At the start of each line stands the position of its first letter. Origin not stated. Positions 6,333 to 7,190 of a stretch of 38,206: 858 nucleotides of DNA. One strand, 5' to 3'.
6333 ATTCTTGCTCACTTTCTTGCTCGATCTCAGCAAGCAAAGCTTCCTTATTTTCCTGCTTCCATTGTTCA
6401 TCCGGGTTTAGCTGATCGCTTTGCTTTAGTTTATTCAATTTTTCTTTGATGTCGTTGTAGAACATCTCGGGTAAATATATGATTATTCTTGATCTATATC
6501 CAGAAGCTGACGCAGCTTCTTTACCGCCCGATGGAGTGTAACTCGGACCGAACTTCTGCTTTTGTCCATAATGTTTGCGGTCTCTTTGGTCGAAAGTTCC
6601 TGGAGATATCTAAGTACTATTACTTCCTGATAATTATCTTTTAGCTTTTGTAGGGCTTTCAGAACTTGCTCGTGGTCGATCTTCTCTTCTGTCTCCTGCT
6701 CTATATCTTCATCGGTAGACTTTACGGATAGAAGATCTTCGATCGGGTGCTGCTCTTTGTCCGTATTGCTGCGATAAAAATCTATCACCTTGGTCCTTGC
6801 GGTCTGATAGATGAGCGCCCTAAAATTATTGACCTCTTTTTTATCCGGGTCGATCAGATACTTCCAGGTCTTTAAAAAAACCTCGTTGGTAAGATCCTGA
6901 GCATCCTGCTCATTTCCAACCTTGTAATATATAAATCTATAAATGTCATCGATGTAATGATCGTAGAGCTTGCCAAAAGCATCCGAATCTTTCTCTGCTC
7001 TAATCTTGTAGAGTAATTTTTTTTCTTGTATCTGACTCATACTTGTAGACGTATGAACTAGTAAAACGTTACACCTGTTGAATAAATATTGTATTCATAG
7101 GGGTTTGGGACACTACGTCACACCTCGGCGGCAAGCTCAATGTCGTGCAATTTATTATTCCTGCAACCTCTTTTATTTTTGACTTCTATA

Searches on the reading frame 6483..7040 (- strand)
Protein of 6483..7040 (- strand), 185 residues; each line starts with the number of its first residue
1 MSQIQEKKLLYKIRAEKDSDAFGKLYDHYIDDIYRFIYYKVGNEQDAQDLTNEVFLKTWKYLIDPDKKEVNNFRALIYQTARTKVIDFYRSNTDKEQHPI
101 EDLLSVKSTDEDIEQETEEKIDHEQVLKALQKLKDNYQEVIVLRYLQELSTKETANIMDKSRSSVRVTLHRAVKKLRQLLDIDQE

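Call 16: search_protein_families(library=pfam, proteins=[window:6483-7040:-], max_evalue=0.001)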
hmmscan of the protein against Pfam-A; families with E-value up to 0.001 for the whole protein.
window:6483-7040:- (185 aa): 4 families
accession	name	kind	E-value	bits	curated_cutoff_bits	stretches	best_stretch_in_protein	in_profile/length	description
PF08281.18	Sigma70_r4_2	-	2.8e-15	56.1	25.7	1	124-176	2-54/54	Sigma-70, region 4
PF04545.22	Sigma70_r4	-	2.9e-13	49.6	24.1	1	129-178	1-50/50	Sigma-70, region 4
PF04542.20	Sigma70_r2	-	2.3e-11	43.8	24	1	25-93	1-69/71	Sigma-70 region 2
PF07638.17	Sigma70_ECF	-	3.6e-09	37.2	21.1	1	16-178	13-181/185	ECF sigma factor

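Call 69: list_cluster_members(proteins=[L002:4900-5247:-, L002:5461-6018:-, L002:6477-6950:-, L002:721-2313:-, L002:2769-3590:-, window:6483-7040:-, window:9449-10588:+, window:15635-16696:-, window:36710-37336:-, window:10747-12771:-])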
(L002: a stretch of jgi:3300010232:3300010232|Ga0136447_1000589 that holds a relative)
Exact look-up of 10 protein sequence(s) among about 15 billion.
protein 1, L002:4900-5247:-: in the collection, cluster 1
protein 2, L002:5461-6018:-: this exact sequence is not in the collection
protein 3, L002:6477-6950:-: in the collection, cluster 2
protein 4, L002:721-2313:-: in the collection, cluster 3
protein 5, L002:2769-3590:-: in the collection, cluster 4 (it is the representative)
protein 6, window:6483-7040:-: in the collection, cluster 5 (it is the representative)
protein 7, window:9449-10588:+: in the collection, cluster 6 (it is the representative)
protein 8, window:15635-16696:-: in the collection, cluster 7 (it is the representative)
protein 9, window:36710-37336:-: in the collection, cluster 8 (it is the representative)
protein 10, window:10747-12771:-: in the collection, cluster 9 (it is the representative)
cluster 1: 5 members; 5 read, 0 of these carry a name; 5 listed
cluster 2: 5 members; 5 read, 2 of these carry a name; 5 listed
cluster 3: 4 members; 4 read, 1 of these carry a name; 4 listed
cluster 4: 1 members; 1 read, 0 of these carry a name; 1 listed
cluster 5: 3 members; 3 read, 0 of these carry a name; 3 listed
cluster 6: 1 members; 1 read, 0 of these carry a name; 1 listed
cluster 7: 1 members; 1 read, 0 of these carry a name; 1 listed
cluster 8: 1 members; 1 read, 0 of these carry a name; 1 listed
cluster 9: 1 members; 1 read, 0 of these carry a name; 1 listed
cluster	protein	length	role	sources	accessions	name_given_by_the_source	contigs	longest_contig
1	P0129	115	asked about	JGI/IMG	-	-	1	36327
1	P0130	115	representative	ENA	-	-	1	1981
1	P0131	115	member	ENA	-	-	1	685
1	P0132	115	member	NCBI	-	-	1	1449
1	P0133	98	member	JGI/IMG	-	-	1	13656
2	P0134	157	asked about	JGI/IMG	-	-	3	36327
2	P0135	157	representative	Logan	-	-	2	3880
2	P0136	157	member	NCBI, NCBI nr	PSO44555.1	MAG: SsrA-binding protein [Parcubacteria group bacterium QH_9_35_7]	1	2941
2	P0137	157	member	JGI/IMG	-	SsrA-binding protein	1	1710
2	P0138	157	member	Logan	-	-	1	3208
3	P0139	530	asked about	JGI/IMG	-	-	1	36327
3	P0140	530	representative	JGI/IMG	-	-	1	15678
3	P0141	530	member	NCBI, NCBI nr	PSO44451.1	MAG: 2,3-bisphosphoglycerate-independent phosphoglycerate mutase [Parcubacteria group ...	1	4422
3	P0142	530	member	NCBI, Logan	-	-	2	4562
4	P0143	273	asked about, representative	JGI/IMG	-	-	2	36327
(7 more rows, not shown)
